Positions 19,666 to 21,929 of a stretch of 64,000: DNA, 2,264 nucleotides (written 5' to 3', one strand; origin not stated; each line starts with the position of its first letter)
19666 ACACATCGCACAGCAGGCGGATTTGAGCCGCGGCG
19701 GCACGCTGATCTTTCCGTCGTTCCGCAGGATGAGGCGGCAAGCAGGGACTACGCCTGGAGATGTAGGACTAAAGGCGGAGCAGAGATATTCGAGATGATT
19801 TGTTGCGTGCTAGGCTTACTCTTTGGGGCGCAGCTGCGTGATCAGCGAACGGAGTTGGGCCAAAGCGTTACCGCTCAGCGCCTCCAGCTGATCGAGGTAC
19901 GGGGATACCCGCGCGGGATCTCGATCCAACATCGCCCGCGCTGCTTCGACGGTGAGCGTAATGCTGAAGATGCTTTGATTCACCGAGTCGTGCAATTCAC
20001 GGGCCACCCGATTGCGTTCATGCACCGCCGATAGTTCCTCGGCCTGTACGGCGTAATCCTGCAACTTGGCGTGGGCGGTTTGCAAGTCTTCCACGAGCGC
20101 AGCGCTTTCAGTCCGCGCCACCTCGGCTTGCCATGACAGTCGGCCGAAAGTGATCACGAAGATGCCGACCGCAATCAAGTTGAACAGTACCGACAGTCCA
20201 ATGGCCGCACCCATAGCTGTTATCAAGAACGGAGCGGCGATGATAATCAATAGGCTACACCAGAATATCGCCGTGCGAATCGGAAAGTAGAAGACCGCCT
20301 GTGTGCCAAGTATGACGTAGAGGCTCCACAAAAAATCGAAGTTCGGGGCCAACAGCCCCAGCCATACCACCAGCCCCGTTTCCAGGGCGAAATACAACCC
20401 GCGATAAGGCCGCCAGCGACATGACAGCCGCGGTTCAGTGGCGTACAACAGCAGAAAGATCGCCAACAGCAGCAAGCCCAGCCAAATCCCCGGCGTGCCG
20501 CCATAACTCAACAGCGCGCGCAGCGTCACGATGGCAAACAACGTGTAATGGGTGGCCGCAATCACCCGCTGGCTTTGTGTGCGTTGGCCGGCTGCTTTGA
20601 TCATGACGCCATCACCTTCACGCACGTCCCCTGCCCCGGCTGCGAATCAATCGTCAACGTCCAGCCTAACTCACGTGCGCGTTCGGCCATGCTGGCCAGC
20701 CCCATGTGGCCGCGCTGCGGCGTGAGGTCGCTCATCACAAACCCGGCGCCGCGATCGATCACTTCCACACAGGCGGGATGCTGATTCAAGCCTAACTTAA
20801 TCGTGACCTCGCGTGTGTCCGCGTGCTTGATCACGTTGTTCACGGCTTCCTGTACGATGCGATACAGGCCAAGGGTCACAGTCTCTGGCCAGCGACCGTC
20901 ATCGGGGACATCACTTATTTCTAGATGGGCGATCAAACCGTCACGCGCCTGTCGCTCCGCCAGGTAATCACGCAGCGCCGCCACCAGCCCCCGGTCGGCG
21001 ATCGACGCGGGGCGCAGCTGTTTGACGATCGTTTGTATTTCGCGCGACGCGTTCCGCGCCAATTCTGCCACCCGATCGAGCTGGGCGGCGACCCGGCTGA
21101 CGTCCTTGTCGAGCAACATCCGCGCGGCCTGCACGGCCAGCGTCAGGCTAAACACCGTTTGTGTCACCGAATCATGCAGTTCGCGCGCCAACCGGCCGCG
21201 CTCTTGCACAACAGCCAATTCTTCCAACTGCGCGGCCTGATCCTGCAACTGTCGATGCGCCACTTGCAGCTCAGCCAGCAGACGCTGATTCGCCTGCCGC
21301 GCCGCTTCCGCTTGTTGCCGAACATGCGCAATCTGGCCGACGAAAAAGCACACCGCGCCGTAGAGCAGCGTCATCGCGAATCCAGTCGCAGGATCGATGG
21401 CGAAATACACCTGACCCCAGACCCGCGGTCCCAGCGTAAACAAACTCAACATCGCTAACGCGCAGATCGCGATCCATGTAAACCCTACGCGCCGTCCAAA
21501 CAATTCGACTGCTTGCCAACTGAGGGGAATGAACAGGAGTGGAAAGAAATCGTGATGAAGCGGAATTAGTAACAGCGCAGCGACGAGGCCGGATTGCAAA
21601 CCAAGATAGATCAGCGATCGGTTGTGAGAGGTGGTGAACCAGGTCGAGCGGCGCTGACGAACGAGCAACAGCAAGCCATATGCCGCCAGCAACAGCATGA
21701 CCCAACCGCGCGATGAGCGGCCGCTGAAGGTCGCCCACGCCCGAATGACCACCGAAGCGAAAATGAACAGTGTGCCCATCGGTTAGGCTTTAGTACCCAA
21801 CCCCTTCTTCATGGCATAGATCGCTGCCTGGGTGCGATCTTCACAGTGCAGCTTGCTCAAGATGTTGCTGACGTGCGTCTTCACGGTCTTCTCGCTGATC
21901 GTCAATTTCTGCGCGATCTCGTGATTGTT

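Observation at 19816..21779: Full-length LiaS/NarX-type kinase followed by a translationally coupled truncated paralog lacking the ATPase domain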

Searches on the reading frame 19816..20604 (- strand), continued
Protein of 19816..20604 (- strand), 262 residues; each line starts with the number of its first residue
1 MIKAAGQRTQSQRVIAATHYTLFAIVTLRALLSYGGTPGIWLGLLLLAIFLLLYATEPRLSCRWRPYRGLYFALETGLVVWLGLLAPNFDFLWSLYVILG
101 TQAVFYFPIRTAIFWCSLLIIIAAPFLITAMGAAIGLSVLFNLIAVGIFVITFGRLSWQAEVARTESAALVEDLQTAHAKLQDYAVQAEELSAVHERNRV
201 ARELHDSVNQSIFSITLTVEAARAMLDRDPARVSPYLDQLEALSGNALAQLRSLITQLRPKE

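Call 40: fold_search(model_id=the predicted structure, library=pdb)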
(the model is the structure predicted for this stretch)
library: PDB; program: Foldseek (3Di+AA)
matches with E <= 10: 124; with E <= 0.001: 0
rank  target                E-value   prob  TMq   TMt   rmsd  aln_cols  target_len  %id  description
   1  7ssj_D                1.2e-01  1.00  0.31  0.36   2.7        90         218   27  Crystal structure of the DesK-DesR complex in the phosphatase state (released 2022-11-16)
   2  7ssj_C                1.2e-01  1.00  0.29  0.34   3.3        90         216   27  Crystal structure of the DesK-DesR complex in the phosphatase state (released 2022-11-16)
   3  7ssj_A                1.3e-01  1.00  0.28  0.33   3.5        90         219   27  Crystal structure of the DesK-DesR complex in the phosphatase state (released 2022-11-16)
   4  3ehh_B                3.2e-01  1.00  0.25  0.33   2.0        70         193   26  Crystal structure of DesKC-H188V in complex with ADP (released 2009-09-15)
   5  3gie_A                3.9e-01  1.00  0.29  0.37   3.7        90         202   27  Crystal structure of DesKC_H188E in complex with AMP-PCP (released 2009-09-15)
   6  5iuj_D                3.9e-01  1.00  0.24  0.28   5.4        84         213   26  Crystal structure of the DesK-DesR complex in the phosphotransfer state with low Mg2+ (20 mM) (released 2016-12-21)
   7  5iuk_A                3.9e-01  1.00  0.23  0.28   5.9        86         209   26  Crystal structure of the DesK-DesR complex in the phosphotransfer state with high Mg2+ (150 mM) (released 2016-12-21)
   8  3ehf_D                4.3e-01  1.00  0.24  0.34   1.9        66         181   26  Crystal structure of DesKC in complex with AMP-PCP (released 2009-09-15)
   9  3gie_B                5.2e-01  1.00  0.30  0.37   2.5        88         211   25  Crystal structure of DesKC_H188E in complex with AMP-PCP (released 2009-09-15)
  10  3ehj_B                5.7e-01  1.00  0.30  0.37   1.9        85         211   25  Crystal structure of DesKC-H188V in complex with AMP-PCP (released 2009-09-15)
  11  5iuk_D                6.6e-01  1.00  0.24  0.28   5.5        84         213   26  Crystal structure of the DesK-DesR complex in the phosphotransfer state with high Mg2+ (150 mM) (released 2016-12-21)
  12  5iuk_B                7.7e-01  1.00  0.26  0.32   3.6        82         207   27  Crystal structure of the DesK-DesR complex in the phosphotransfer state with high Mg2+ (150 mM) (released 2016-12-21)
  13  7ssi_E                8.1e-01  1.00  0.26  0.32   3.9        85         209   26  CRYSTAL STRUCTURE OF THE DESK:DESR-Q10A COMPLEX IN THE PHOSPHOTRANSFER STATE (released 2022-11-16)
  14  5iuk_E                8.5e-01  0.99  0.26  0.32   4.2        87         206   26  Crystal structure of the DesK-DesR complex in the phosphotransfer state with high Mg2+ (150 mM) (released 2016-12-21)
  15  7ssi_B                8.9e-01  1.00  0.26  0.32   3.8        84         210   26  CRYSTAL STRUCTURE OF THE DESK:DESR-Q10A COMPLEX IN THE PHOSPHOTRANSFER STATE (released 2022-11-16)
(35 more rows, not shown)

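Call 44: find_encoding_contigs(protein=P0001, flank=3000, max_places=2)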
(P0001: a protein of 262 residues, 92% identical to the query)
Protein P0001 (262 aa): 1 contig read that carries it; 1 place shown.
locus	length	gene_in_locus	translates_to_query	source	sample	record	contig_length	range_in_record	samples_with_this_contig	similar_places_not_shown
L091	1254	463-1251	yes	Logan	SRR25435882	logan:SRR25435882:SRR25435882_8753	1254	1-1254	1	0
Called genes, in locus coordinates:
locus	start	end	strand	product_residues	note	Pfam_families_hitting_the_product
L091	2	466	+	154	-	?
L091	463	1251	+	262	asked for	PF07730:HisKA_3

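Call 45: find_encoding_contigs(protein=P0002, flank=7000, max_places=2)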
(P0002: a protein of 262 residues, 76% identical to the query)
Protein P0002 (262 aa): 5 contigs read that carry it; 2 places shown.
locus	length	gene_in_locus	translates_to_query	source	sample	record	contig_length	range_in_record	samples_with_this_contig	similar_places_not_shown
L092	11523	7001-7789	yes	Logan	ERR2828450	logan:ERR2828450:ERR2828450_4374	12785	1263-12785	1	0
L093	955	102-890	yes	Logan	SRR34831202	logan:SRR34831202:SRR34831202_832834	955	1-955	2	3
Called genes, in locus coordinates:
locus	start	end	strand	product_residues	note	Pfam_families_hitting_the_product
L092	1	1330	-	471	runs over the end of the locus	PF01225:Mur_ligase (weak), PF08245:Mur_ligase_M, PF02875:Mur_ligase_C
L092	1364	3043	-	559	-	PF03717:PBP_dimer, PF21922:PBP_dimer_2 (weak), PF00905:Transpeptidase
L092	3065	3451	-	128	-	-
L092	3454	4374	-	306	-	PF01795:Methyltransf_5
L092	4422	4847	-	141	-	PF02381:MraZ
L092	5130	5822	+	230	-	PF00072:Response_reg, PF00196:GerE, PF08281:Sigma70_r4_2 (weak)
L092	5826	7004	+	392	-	PF07730:HisKA_3, PF13581:HATPase_c_2 (weak), PF02518:HATPase_c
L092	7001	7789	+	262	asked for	PF07730:HisKA_3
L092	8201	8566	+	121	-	PF00072:Response_reg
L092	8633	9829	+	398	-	PF01757:Acyl_transf_3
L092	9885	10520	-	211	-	PF00440:TetR_N, PF13305:TetR_C_33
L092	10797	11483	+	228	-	PF00596:Aldolase_II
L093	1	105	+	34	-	?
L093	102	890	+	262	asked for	PF07730:HisKA_3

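Call 54: find_related_loci(query=A1, collection=metagenome_contigs, flank=6000)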
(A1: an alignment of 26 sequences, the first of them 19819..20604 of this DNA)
Query A1 (262 aa) in metagenome_contigs; peptide patterns used: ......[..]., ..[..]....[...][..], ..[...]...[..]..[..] (x = any residue, [..] = any of these).
600 stretches matched a pattern (row limit reached: there are more); 527 encode a relative of the query (tblastn E <= 1e-3); the best 80 are kept; 80 distinct loci.
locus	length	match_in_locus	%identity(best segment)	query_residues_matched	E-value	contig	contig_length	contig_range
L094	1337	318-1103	68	1-262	1e-116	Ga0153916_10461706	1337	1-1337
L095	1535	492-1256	63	8-262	7e-99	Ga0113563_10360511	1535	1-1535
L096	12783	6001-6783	63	1-261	1e-95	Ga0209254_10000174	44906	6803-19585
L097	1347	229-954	47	20-262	2e-63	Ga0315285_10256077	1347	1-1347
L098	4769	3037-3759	48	22-262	3e-60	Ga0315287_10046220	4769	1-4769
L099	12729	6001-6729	46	20-262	3e-56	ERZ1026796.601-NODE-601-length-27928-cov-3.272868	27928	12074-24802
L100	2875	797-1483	50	34-262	4e-55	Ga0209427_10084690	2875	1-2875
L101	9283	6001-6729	42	20-262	3e-54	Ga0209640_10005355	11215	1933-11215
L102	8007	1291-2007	44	22-262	4e-53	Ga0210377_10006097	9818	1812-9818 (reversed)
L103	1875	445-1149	43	20-262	3e-53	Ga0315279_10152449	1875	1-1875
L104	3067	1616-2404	44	7-262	3e-51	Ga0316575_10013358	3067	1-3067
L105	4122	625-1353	44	20-262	3e-50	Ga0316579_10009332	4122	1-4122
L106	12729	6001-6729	44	20-262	3e-49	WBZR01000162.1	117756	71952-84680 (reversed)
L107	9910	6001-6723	40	20-262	1e-48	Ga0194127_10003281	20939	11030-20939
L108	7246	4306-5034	46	20-262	2e-48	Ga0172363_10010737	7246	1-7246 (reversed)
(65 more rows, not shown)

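Call 64: find_encoding_contigs(protein=P0113, flank=5000, max_places=3)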
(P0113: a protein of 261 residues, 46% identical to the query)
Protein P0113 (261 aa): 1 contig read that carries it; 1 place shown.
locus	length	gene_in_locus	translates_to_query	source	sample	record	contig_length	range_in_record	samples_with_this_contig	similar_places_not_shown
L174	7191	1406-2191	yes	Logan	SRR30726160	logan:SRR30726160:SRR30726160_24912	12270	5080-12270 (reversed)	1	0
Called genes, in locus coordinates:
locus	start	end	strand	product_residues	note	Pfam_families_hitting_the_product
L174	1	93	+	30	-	?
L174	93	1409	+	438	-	PF07730:HisKA_3, PF02518:HATPase_c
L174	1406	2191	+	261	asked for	PF07730:HisKA_3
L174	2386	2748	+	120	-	PF00072:Response_reg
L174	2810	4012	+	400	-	PF01757:Acyl_transf_3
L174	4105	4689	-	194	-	PF00484:Pro_CA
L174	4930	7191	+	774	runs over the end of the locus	PF00027:cNMP_binding, PF00871:Acetate_kinase, PF06130:PTAC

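Call 65: search_protein_representatives(alignment_id=A1)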
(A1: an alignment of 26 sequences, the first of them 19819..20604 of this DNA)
Query: 26 sequences, 262 profile positions. Proteins with E-value up to 0.001 (for the whole library): 22576; up to 1e-10: 5151; up to 1e-30: 328. The best 150 are listed.
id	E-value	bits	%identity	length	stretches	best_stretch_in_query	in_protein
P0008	2.6e-123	427.1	-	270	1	4-261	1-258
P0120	2.6e-106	371.5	-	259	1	8-260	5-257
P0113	1.1e-102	359.5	-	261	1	2-260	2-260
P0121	1.1e-97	343.2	-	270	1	13-259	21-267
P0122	1.8e-90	319.5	-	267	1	7-261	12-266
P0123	2.5e-89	315.8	-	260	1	4-260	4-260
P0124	4.7e-87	308.3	-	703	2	11-260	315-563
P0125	2.0e-81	289.8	-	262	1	5-261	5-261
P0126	2.8e-80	286.1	-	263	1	6-259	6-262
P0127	2.0e-79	283.3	-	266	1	12-258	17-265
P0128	8.2e-76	271.5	-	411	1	12-260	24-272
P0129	3.3e-74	266.2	-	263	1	15-261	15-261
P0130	1.3e-73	264.3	-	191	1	72-260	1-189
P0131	1.4e-73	264.2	-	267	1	6-260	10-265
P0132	1.6e-73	264.0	-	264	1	6-259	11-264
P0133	1.2e-72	261.0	-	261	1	8-258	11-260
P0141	6.4e-69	248.9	-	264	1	7-258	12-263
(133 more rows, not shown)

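Call 68: find_encoding_contigs(protein=P0124, flank=5000, max_places=3)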
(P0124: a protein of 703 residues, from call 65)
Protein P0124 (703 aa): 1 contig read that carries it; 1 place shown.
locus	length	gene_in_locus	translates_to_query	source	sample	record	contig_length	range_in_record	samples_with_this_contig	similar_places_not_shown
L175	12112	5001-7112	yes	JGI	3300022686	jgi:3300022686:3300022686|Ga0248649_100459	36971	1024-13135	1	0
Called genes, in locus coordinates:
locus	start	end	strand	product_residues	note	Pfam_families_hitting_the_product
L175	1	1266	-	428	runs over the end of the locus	PF05977:MFS_3, PF07690:MFS_1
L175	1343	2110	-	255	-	PF00005:ABC_tran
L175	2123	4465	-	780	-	PF02687:FtsX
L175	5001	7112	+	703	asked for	PF07730:HisKA_3, PF02518:HATPase_c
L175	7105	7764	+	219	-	PF00072:Response_reg, PF00196:GerE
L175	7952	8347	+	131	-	PF00072:Response_reg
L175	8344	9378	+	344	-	PF02129:Peptidase_S15, PF12697:Abhydrolase_6 (weak), PF00561:Abhydrolase_1, PF12146:Hydrolase_4, PF00326:Peptidase_S9, PF08840:BAAT_C (weak)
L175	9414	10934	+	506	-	PF20154:LNT_N, PF00795:CN_hydrolase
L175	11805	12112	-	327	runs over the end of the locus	PF00005:ABC_tran, PF08352:oligo_HPY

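Call 69: find_homologous_proteins(query=P0124, max_evalue=1e-20)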
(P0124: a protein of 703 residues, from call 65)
Query P0124 (703 aa): 71 proteins with E <= 1e-20 among 8000 candidates.
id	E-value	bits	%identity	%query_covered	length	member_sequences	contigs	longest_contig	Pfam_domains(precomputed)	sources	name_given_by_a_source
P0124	0.0e+0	1544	100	100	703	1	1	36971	PF07730.20,PF02518.32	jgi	-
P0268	0.0e+0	1290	84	100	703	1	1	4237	PF07730.20,PF02518.32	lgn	-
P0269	0.0e+0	1039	85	80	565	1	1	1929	PF07730.20,PF02518.32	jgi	jgi:signal transduction histidine kinase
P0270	2.4e-48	183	38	47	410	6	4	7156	PF07730.20,PF02518.32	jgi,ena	jgi:signal transduction histidine kinase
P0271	3.3e-46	176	35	49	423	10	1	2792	PF07730.20,PF02518.32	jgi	jgi:signal transduction histidine kinase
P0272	9.5e-43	165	33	53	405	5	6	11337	PF07730.20,PF02518.32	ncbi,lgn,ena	-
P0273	1.2e-34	138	41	28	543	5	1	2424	PF13185.13,PF01590.33,PF13581.13,PF07730.20,PF08448.17,PF02518.32,PF13492.13,PF00989.32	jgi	jgi:PAS domain S-box-containing protein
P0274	2.0e-34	137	43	29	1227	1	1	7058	PF08447.19,PF13426.14,PF13188.14,PF13185.13,PF01590.33,PF13581.13,PF07730.20,PF08448.17,PF02518.32,PF13492.13,PF00989.32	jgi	jgi:PAS domain S-box-containing protein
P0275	2.5e-34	137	40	33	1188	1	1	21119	PF08447.19,PF13426.14,PF13188.14,PF13185.13,PF01590.33,PF13581.13,PF07730.20,PF08448.17,PF02518.32,PF13492.13,PF00989.32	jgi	jgi:PAS domain S-box-containing protein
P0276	9.9e-34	135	39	33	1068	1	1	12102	PF07714.24,PF00069.32,PF13185.13,PF01590.33,PF07730.20,PF02518.32,PF13492.13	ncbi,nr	ncbi:MAG: GAF domain-containing protein [Chloroflexales bacterium]|nr:GAF domain-containing protein 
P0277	3.1e-32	130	43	30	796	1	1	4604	PF08447.19,PF13426.14,PF13185.13,PF01590.33,PF13581.13,PF07730.20,PF02518.32,PF13492.13,PF00989.32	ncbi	-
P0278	4.7e-32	129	38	30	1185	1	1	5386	PF13185.13,PF01590.33,PF07730.20,PF02518.32,PF13492.13,PF11849.15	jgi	jgi:GAF domain-containing protein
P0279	1.3e-31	128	39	33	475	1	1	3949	PF13581.13,PF07730.20,PF07695.18,PF02518.32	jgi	jgi:signal transduction histidine kinase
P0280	1.5e-31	128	39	27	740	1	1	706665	PF00672.31,PF13185.13,PF02743.25,PF01590.33,PF07730.20,PF02518.32,PF13492.13,PF22309.3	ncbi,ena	-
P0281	1.6e-31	128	39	33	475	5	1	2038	PF13581.13,PF07730.20,PF02518.32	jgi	jgi:signal transduction histidine kinase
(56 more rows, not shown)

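Call 70: find_encoding_contigs(protein=P0141, flank=4000, max_places=2)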
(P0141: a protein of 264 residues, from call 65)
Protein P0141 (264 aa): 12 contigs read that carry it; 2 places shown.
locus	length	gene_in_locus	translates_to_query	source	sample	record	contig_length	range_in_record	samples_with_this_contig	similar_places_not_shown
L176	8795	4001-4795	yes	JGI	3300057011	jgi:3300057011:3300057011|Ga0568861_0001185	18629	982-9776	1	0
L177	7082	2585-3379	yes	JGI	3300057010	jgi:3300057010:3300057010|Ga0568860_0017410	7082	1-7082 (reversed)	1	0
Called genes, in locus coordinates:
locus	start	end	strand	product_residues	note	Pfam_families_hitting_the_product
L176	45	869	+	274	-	PF13338:AbiEi_4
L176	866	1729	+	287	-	PF08843:AbiEii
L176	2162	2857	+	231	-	PF00072:Response_reg, PF00196:GerE, PF08281:Sigma70_r4_2 (weak)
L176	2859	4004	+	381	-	PF07730:HisKA_3, PF02518:HATPase_c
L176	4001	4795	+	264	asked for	PF07730:HisKA_3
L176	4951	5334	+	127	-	PF00072:Response_reg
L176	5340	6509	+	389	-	PF01757:Acyl_transf_3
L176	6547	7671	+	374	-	PF01757:Acyl_transf_3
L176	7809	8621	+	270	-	PF13489:Methyltransf_23, PF08241:Methyltransf_11, PF08242:Methyltransf_12 (weak), PF13649:Methyltransf_25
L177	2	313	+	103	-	?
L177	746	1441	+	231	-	PF00072:Response_reg, PF00196:GerE, PF08281:Sigma70_r4_2 (weak)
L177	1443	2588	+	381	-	PF07730:HisKA_3, PF02518:HATPase_c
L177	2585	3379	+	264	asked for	PF07730:HisKA_3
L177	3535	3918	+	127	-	PF00072:Response_reg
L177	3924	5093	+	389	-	PF01757:Acyl_transf_3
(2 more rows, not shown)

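Call 71: find_encoding_contigs(protein=P0133, flank=4000, max_places=2)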
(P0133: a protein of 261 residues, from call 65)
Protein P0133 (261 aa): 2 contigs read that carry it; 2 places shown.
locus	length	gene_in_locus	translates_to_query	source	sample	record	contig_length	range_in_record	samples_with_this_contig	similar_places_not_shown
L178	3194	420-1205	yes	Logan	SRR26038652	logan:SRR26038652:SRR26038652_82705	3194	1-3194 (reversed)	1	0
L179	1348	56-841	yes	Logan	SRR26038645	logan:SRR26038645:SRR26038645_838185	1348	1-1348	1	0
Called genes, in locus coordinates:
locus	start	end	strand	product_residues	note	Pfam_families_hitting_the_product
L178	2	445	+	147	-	?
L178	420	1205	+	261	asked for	PF07730:HisKA_3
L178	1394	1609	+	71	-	-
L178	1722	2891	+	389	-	PF01757:Acyl_transf_3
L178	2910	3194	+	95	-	?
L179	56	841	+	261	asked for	PF07730:HisKA_3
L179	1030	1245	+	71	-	-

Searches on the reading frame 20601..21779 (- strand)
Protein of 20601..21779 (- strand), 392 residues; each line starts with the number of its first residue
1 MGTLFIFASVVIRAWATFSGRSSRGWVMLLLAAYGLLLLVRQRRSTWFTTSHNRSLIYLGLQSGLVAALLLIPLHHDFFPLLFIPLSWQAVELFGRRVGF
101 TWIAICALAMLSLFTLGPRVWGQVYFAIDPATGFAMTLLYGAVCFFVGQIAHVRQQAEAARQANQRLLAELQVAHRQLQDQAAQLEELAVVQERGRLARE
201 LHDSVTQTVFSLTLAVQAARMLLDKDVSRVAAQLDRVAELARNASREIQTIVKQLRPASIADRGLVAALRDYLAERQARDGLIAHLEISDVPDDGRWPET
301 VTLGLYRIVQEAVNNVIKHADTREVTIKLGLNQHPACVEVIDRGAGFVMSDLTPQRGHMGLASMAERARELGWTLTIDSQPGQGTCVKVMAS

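Call 4: search_protein_families(library=pfam, proteins=[window:20601-21779:-], max_evalue=0.01)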
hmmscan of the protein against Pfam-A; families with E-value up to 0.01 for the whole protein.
window:20601-21779:- (392 aa): 3 families
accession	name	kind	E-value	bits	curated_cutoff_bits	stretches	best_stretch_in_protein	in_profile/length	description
PF07730.19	HisKA_3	-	2.2e-16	60.6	24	1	193-258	1-66/68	Histidine kinase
PF02518.31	HATPase_c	-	9.9e-12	45.7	26.4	1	303-389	4-105/111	Histidine kinase-, DNA gyrase B-, and HSP90-like ATPase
PF13581.12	HATPase_c_2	-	0.00011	22.7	27.4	1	304-375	31-104/127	Histidine kinase-like ATPase domain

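Call 31: search_protein_families(library=ncbifam, proteins=[window:20601-21779:-], max_evalue=0.001)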
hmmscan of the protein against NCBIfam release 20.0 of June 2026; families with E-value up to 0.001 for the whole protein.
window:20601-21779:- (392 aa): 7 families
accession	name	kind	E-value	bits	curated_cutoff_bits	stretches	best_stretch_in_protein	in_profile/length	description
NF052443.1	SensHisKinMctS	equivalog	1.9e-32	112.2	700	1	189-390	246-445/457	two-component system sensor histidine kinase MctS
NF052531.1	Strep_LiaS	equivalog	1.3e-27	96.9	450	1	163-389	99-323/328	envelope stress sensor histidine kinase LiaS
NF008649.0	PRK11644.1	equivalog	1.1e-24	87.1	408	1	160-389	275-492/499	signal transduction histidine-protein kinase/phosphatase UhpB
NF008184.0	PRK10935.1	equivalog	1.4e-23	83.3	553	1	176-390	344-556/565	nitrate/nitrite two-component system sensor histidine kinase NarQ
NF047786.1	his_kin_MadS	equivalog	1.6e-23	83.5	500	1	153-380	186-422/434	MadS family sensor histidine kinase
NF007896.0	PRK10600.1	equivalog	4.4e-21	75.2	578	1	161-390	359-582/598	nitrate/nitrite two-component system sensor histidine kinase NarX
NF047322.1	HK_morpho_MacS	equivalog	9.5e-11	41.5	300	1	172-389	161-364/367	MacS family sensor histidine kinase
